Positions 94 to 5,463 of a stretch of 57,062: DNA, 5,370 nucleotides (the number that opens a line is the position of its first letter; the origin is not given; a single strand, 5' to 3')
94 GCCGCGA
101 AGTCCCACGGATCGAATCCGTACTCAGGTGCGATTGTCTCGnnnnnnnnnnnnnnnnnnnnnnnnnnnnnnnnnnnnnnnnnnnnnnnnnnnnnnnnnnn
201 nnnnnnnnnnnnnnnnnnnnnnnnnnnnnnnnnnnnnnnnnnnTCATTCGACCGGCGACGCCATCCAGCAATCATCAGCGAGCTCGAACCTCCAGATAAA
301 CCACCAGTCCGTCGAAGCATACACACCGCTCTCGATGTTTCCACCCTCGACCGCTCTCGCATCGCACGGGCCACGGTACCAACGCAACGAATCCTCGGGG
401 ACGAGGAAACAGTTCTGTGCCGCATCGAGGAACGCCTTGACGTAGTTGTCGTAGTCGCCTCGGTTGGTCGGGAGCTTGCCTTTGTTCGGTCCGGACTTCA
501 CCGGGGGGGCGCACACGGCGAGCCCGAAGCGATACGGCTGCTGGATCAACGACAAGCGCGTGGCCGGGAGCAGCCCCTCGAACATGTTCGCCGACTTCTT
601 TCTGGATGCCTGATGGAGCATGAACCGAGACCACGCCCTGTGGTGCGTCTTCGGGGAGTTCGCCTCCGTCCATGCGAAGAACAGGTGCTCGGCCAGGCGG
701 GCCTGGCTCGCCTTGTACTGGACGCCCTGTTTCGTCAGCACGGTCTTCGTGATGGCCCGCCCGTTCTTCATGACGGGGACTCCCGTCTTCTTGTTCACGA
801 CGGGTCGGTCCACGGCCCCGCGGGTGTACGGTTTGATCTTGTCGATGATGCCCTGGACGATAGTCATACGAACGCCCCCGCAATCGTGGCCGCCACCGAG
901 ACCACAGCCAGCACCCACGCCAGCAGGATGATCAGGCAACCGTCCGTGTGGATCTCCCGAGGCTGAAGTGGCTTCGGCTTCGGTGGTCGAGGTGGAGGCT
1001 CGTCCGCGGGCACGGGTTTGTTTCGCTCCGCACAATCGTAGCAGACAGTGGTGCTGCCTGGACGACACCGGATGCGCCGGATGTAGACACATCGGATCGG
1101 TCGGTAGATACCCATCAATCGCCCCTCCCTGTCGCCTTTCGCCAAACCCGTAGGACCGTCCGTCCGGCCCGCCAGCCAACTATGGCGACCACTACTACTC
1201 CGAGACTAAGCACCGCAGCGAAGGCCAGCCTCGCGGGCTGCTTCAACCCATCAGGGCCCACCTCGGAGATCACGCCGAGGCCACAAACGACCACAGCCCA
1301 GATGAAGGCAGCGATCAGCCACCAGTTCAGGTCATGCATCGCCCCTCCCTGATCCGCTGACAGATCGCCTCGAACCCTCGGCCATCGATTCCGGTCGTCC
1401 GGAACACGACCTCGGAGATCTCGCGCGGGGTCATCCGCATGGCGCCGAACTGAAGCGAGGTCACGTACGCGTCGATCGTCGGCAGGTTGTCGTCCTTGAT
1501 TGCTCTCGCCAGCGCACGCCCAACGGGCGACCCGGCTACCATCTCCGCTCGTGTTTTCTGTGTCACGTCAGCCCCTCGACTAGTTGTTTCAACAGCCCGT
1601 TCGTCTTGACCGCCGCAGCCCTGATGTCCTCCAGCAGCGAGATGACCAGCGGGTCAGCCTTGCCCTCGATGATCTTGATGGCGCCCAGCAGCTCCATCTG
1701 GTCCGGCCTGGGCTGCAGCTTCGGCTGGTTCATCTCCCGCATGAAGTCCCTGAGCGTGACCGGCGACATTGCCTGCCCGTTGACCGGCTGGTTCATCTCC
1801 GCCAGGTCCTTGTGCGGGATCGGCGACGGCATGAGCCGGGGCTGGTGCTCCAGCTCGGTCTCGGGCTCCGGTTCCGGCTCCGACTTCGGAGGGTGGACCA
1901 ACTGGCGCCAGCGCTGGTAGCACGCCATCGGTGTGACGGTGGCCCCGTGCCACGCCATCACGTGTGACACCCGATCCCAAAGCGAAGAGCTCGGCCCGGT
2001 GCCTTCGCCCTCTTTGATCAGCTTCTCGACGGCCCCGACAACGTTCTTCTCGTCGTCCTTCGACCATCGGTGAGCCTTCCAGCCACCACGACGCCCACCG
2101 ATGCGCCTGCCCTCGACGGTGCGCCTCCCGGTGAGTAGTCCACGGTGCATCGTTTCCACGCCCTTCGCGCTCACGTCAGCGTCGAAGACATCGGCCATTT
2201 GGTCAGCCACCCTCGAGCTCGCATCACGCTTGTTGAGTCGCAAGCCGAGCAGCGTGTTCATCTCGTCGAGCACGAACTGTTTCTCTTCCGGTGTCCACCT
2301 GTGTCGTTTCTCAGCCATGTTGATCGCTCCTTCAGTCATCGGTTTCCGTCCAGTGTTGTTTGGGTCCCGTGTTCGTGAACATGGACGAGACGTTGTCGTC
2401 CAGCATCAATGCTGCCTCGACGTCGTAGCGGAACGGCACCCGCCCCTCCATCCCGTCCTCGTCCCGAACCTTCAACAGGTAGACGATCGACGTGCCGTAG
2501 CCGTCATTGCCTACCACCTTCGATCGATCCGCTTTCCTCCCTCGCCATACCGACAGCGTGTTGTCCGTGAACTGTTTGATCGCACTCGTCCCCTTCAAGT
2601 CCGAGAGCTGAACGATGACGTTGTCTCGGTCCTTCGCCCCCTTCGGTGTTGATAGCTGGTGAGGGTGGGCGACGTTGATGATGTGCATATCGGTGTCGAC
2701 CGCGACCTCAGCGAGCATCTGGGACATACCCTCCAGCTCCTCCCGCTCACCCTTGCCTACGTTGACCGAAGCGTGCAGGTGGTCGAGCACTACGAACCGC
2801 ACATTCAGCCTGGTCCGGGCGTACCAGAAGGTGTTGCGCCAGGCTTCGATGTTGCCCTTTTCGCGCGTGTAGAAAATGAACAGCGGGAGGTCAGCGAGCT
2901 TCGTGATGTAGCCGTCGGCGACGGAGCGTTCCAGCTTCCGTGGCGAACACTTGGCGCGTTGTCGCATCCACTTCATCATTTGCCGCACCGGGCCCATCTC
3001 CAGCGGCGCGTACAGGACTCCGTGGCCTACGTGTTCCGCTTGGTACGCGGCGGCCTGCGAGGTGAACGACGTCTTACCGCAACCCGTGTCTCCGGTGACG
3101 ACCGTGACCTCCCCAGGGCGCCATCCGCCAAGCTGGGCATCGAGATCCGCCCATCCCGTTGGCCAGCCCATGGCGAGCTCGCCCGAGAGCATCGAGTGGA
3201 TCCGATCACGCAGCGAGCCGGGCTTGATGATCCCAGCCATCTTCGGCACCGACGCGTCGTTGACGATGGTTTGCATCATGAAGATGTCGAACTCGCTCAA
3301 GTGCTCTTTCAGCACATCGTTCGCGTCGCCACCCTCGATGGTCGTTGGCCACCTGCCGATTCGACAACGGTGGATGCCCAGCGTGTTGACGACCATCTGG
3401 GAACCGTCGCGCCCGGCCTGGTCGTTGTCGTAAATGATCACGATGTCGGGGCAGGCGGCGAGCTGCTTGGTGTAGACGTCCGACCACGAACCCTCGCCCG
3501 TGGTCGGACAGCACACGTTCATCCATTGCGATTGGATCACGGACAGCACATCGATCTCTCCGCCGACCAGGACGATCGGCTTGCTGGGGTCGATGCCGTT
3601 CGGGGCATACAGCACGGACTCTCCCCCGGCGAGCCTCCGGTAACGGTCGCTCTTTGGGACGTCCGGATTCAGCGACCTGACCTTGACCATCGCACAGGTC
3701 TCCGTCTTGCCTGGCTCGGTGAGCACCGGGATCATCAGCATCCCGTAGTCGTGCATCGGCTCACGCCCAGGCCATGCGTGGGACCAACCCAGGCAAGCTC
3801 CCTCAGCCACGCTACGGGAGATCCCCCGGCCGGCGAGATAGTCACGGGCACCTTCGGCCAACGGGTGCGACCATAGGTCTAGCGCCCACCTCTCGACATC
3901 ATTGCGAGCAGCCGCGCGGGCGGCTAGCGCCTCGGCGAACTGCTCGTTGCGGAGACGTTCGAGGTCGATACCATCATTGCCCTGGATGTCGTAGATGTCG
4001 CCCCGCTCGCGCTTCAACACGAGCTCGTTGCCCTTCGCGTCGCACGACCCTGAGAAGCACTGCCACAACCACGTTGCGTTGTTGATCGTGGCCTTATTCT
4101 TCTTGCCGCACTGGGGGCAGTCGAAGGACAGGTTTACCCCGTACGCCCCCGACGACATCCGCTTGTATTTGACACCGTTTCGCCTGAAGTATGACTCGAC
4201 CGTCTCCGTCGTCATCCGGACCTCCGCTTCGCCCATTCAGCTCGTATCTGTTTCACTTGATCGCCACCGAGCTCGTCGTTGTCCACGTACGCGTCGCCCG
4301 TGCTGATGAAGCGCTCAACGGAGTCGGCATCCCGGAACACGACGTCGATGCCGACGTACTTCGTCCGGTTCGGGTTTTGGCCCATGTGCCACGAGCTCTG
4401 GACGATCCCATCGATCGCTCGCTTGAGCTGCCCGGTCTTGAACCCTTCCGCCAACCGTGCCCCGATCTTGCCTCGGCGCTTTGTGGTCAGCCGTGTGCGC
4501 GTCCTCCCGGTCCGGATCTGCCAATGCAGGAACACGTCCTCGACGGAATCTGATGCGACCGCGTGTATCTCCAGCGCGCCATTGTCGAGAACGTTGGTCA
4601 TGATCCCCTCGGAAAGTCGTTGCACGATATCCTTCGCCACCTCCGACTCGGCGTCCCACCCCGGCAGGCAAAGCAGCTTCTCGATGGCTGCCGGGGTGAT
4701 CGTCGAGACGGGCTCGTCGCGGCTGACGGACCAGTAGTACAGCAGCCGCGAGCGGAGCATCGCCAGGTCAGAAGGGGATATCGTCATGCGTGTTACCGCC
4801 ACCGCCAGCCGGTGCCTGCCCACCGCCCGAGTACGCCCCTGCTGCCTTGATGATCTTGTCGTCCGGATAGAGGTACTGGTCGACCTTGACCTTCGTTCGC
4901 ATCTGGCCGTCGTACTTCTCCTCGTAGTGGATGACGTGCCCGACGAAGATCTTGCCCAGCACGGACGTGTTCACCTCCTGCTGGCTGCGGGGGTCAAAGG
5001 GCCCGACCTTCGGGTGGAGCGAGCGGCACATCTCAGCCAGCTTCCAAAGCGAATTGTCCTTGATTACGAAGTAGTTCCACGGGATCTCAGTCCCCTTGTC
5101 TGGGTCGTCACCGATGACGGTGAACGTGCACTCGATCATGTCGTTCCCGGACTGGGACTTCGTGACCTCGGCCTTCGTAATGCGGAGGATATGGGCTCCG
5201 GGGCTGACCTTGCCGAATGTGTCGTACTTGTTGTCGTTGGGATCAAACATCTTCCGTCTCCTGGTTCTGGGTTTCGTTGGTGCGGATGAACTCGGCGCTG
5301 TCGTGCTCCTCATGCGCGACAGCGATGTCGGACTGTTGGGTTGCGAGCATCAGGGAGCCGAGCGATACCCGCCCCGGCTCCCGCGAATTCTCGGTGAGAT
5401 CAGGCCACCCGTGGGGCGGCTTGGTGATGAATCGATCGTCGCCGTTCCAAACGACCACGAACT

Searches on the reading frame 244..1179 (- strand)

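Call 26: search_protein_families(library=phrogs, proteins=[window:244-1179:-], max_evalue=0.00001)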
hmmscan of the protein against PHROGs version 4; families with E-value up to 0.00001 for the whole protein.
window:244-1179:- (311 aa): 0 families

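Call 98: search_protein_families(library=pfam, proteins=[window:244-1179:-], max_evalue=0.001)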
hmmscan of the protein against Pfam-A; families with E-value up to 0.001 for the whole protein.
window:244-1179:- (311 aa): 1 family
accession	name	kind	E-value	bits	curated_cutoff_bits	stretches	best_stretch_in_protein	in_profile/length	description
PF05866.16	RusA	-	0.00099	20.1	22.8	0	190-263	23-101/124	Endodeoxyribonuclease RusA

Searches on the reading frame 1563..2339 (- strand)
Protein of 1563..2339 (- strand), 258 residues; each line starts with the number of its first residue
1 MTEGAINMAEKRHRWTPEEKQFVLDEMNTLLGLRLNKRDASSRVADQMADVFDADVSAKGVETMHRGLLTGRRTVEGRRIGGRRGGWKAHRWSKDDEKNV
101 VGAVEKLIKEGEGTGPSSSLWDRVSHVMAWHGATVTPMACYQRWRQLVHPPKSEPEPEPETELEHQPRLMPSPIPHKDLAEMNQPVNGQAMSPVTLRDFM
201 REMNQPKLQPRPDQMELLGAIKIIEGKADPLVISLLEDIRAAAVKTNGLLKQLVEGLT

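Call 26: search_protein_families(library=phrogs, proteins=[window:1563-2339:-], max_evalue=0.00001)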
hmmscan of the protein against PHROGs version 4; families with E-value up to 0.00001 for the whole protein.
window:1563-2339:- (258 aa): 0 families

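Call 98: search_protein_families(library=pfam, proteins=[window:1563-2339:-], max_evalue=0.001)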
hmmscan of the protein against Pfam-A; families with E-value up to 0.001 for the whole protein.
window:1563-2339:- (258 aa): 1 family
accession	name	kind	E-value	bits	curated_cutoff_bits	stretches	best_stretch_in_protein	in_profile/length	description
PF13837.12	Myb_DNA-bind_4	-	3.1e-06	27.9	27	1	90-148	2-63/89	Myb/SANT-like DNA-binding domain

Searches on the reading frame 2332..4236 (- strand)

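Call 26: search_protein_families(library=phrogs, proteins=[window:2332-4236:-], max_evalue=0.00001)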
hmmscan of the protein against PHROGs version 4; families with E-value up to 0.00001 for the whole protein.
window:2332-4236:- (634 aa): 8 families
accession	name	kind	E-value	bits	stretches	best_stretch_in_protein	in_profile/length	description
phrog_239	-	DNA, RNA and nucleotide metabolism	2.2e-72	246.2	1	8-615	17-600/801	DNA primase/helicase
phrog_19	-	DNA, RNA and nucleotide metabolism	1.9e-29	104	1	344-596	317-564/621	DnaB-like replicative helicase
phrog_47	-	DNA, RNA and nucleotide metabolism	4.3e-27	96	1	33-313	48-326/947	DNA primase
phrog_5482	-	unknown function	1.1e-18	68.1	1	374-607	50-292/341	-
phrog_243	-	DNA, RNA and nucleotide metabolism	1.2e-13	51.6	1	359-570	19-229/273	DnaB-like replicative helicase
phrog_510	-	DNA, RNA and nucleotide metabolism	2.2e-11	44.2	1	39-312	47-348/667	DNA primase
phrog_849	-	DNA, RNA and nucleotide metabolism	8.9e-10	39.1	1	128-328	147-343/435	DNA primase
phrog_6444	-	DNA, RNA and nucleotide metabolism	5.3e-06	26.5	0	218-288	259-328/577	DNA primase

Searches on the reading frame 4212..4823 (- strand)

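Call 26: search_protein_families(library=phrogs, proteins=[window:4212-4823:-], max_evalue=0.00001)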
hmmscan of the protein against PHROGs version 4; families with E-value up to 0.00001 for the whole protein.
window:4212-4823:- (203 aa): 2 families
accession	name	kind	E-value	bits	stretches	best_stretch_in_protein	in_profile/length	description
phrog_16167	-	DNA, RNA and nucleotide metabolism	3.9e-16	60.7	1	88-176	181-269/315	replication initiation protein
phrog_21472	-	unknown function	4.6e-06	27.5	1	85-174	176-251/299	-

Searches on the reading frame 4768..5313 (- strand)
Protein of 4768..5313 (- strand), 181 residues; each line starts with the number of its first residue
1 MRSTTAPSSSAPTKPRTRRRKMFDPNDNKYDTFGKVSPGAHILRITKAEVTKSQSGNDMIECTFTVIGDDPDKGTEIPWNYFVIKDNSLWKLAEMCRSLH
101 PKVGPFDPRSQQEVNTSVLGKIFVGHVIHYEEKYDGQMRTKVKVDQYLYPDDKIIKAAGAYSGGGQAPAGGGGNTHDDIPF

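Call 26: search_protein_families(library=phrogs, proteins=[window:4768-5313:-], max_evalue=0.00001)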
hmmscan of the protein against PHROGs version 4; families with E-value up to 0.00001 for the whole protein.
window:4768-5313:- (181 aa): 1 family
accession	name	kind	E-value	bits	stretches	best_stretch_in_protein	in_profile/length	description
phrog_378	-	DNA, RNA and nucleotide metabolism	1.9e-07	32.5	1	25-166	7-142/163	single strand DNA binding protein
